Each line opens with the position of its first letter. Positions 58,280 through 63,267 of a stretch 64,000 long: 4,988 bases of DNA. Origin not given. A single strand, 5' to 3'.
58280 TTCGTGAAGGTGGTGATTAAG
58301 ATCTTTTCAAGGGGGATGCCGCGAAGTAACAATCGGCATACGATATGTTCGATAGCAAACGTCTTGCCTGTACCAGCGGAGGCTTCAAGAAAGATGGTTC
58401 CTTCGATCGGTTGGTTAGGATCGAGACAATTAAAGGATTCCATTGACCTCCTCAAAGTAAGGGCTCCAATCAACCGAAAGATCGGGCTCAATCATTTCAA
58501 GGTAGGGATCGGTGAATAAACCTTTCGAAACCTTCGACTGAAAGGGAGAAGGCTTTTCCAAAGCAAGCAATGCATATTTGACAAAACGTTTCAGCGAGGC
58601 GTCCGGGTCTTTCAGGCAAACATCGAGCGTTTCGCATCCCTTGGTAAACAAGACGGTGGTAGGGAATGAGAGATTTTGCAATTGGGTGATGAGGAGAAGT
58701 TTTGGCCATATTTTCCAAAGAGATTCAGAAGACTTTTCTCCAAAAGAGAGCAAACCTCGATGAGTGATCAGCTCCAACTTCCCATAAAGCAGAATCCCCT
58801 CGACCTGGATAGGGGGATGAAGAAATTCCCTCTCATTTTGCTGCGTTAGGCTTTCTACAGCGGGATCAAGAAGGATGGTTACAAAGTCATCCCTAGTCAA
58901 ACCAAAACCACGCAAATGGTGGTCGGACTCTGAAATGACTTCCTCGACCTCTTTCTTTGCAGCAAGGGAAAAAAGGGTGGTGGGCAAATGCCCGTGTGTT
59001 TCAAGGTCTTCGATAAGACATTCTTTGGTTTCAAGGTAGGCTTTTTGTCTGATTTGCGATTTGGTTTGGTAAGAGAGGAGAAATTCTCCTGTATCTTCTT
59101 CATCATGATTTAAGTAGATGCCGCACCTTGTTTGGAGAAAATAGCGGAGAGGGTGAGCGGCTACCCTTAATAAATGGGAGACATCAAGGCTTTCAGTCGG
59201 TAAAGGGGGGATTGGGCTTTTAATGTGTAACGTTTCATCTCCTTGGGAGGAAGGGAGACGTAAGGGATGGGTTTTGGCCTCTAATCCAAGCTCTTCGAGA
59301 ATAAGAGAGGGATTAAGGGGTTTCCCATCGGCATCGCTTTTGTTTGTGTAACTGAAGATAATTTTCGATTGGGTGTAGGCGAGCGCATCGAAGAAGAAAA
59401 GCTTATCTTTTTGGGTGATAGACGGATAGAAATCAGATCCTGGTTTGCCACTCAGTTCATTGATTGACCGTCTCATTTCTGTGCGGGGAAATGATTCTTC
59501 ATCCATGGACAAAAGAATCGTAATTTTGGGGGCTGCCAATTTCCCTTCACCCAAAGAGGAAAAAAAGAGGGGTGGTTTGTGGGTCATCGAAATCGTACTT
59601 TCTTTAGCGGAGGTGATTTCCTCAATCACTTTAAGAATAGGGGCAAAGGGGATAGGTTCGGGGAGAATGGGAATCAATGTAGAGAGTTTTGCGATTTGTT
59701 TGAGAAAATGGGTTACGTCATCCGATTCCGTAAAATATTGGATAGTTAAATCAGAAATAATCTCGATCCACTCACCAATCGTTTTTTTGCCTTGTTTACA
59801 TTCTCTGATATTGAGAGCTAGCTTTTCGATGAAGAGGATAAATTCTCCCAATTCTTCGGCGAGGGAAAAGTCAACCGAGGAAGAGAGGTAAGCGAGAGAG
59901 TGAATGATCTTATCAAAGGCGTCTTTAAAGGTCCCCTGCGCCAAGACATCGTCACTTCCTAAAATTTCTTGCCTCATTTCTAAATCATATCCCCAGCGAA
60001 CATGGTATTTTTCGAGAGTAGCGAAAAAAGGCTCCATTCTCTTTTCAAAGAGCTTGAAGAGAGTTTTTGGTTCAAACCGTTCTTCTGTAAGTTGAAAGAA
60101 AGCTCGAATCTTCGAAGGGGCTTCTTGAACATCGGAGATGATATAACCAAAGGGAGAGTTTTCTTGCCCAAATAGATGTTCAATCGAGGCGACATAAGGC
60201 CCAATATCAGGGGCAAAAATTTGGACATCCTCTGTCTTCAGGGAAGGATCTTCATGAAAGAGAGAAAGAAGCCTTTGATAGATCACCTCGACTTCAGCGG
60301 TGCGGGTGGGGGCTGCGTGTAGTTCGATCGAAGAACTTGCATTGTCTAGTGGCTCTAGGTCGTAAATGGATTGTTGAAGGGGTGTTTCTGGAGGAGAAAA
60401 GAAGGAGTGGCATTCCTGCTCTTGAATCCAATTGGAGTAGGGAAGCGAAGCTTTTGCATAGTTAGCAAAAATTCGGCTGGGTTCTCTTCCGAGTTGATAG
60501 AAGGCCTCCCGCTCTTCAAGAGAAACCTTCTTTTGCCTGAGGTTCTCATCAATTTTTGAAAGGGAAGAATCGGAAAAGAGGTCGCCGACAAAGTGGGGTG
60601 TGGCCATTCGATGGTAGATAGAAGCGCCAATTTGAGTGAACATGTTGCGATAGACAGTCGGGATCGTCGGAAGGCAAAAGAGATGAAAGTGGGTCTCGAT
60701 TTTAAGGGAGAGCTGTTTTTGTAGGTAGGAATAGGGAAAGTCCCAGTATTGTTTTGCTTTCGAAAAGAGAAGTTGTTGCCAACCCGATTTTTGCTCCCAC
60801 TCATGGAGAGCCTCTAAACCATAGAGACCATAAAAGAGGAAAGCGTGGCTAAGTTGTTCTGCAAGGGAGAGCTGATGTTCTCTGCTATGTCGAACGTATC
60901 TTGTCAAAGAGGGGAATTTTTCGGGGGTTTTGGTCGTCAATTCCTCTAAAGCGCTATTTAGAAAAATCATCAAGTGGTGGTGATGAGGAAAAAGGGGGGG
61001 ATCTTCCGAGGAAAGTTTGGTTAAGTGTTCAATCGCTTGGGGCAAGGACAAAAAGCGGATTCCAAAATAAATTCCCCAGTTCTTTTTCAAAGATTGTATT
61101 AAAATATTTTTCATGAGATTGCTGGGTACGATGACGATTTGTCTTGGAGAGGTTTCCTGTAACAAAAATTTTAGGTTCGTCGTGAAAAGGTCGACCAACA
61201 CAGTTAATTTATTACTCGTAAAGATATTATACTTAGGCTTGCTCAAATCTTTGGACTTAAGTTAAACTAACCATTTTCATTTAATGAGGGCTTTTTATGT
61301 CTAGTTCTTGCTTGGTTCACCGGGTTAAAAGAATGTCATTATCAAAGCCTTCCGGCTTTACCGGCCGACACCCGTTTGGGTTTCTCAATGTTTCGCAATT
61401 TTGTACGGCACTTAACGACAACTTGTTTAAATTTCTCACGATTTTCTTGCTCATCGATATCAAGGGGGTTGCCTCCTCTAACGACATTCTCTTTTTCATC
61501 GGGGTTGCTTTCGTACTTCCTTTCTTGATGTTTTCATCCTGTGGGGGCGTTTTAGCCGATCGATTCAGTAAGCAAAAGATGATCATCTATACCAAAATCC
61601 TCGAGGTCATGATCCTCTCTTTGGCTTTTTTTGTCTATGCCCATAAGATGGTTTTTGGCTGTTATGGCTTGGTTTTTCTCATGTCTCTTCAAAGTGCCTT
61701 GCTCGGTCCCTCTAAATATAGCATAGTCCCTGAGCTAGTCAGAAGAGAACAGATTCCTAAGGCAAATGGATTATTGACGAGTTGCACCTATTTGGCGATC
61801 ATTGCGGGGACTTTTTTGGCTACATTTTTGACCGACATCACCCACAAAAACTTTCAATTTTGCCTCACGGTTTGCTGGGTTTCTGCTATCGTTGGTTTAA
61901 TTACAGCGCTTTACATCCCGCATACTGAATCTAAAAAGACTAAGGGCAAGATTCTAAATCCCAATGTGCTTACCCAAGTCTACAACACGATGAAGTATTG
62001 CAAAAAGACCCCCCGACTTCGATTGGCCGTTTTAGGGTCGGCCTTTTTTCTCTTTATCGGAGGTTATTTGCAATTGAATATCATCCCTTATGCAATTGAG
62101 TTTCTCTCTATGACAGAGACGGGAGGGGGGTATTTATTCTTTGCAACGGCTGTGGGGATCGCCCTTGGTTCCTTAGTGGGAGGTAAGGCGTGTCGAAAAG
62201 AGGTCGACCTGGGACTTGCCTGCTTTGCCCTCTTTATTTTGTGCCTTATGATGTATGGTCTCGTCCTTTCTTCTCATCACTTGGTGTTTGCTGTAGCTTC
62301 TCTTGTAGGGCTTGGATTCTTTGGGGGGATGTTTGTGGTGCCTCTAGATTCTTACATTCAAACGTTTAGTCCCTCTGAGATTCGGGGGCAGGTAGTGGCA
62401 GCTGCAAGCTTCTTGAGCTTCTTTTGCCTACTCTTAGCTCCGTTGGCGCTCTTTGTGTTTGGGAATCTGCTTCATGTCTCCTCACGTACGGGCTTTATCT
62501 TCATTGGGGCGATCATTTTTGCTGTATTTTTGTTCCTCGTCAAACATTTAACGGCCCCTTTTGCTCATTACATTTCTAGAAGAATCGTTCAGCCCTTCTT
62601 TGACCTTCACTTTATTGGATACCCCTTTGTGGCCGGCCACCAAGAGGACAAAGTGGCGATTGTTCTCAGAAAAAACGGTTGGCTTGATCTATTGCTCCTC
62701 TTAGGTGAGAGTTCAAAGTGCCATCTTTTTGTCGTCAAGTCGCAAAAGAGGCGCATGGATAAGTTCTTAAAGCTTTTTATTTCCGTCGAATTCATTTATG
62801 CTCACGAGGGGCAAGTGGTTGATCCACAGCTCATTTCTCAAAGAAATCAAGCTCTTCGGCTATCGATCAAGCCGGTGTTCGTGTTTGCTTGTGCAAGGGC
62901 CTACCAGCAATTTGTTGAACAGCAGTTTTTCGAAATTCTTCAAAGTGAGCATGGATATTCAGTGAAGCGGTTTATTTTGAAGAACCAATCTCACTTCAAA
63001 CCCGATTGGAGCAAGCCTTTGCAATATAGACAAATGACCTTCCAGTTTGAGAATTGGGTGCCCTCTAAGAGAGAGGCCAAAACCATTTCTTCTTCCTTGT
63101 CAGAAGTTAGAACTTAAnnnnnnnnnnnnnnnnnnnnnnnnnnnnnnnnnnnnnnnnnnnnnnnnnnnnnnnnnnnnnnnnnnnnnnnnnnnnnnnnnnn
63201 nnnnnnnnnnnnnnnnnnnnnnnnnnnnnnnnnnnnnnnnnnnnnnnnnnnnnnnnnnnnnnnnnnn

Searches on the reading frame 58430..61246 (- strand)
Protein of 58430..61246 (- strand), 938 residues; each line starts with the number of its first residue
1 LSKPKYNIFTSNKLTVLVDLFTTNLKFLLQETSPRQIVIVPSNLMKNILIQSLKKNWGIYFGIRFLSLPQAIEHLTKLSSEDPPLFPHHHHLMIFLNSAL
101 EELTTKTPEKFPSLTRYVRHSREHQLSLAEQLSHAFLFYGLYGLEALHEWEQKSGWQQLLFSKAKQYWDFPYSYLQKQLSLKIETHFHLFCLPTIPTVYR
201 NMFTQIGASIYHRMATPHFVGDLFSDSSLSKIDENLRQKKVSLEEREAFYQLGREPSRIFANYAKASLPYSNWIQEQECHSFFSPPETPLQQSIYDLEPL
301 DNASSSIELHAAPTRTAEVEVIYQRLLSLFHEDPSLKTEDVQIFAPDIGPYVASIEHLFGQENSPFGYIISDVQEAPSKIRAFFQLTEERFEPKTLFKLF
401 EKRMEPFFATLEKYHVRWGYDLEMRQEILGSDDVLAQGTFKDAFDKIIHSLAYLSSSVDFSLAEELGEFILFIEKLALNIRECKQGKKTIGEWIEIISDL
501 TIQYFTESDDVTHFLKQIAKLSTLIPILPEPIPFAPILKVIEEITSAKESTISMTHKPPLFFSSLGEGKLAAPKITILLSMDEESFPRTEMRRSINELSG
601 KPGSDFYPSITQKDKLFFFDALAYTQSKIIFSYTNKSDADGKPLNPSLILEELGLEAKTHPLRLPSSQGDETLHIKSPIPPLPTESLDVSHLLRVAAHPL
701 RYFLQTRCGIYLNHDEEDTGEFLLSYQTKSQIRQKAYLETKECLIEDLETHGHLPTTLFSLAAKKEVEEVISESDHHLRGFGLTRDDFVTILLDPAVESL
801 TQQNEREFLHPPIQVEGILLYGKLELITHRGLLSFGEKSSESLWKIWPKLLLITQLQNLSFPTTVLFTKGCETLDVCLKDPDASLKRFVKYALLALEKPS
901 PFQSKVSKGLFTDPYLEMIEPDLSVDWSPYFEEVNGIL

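Call 11: search_protein_families(library=pfam, proteins=[window:58430-61246:-])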
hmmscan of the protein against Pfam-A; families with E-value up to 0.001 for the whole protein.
window:58430-61246:- (938 aa): 2 families
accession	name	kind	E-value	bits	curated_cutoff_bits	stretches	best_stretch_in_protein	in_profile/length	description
PF04257.20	Exonuc_V_gamma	-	8.4e-17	61.8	25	1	7-274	2-288/314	Exodeoxyribonuclease V, gamma subunit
PF17946.7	RecC_C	-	1e-08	35.7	22.6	1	685-907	2-194/202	RecC C-terminal domain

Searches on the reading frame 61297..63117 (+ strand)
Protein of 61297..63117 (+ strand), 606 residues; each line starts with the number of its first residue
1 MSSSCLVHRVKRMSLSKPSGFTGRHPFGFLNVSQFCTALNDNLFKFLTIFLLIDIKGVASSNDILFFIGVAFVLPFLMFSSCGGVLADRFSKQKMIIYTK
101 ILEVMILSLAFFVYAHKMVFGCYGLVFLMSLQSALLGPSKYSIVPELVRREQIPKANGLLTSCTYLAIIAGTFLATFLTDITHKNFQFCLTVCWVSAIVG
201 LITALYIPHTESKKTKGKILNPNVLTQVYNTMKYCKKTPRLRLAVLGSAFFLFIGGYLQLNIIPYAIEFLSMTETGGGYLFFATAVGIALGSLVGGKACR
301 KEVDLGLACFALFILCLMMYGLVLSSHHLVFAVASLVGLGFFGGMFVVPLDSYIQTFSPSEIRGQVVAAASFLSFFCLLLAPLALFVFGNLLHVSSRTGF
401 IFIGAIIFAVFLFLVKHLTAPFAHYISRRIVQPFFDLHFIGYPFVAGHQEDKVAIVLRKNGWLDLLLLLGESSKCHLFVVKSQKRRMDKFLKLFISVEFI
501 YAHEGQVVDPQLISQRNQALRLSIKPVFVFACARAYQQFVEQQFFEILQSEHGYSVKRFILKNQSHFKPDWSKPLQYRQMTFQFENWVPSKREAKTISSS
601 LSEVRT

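Call 52: find_encoding_contigs(protein=window:61297-63117:+, flank=10000, max_places=3)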
Protein window:61297-63117:+ (606 aa): 5 contigs read that carry it; 3 places shown.
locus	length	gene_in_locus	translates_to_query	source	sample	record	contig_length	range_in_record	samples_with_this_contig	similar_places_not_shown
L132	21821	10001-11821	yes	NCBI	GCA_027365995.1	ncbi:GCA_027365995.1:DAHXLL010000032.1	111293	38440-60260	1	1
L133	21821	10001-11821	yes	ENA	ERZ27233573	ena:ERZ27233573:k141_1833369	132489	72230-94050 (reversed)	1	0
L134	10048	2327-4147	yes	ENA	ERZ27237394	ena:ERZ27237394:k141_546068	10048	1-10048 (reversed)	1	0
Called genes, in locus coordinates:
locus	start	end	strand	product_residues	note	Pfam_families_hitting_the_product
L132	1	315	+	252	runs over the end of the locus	-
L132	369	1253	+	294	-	-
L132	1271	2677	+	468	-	-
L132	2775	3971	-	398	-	PF05970:PIF1 (weak), PF13086:AAA_11 (faint), PF13604:AAA_30, PF13245:AAA_19, PF01443:Viral_helicase1, PF13538:UvrD_C_2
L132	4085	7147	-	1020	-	PF00580:UvrD-helicase, PF01443:Viral_helicase1 (faint), PF13245:AAA_19, PF13361:UvrD_C, PF13538:UvrD_C_2 (faint), PF12705:PDDEXK_1 (weak)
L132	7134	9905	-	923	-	PF04257:RecC_N, PF27451:RecC_4th, PF17946:RecC_C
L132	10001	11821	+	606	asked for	PF07690:MFS_1, PF05977:MFS_3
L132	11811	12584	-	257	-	-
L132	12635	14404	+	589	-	PF08479:POTRA_2, PF07244:POTRA, PF03865:ShlB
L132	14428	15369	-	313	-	PF02517:Rce1-like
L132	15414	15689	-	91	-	PF01649:Ribosomal_S20p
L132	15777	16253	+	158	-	-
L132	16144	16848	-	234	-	PF06054:CoiA_nuc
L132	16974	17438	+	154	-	-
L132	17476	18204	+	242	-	-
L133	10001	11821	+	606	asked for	PF07690:MFS_1, PF05977:MFS_3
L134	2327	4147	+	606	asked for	PF07690:MFS_1, PF05977:MFS_3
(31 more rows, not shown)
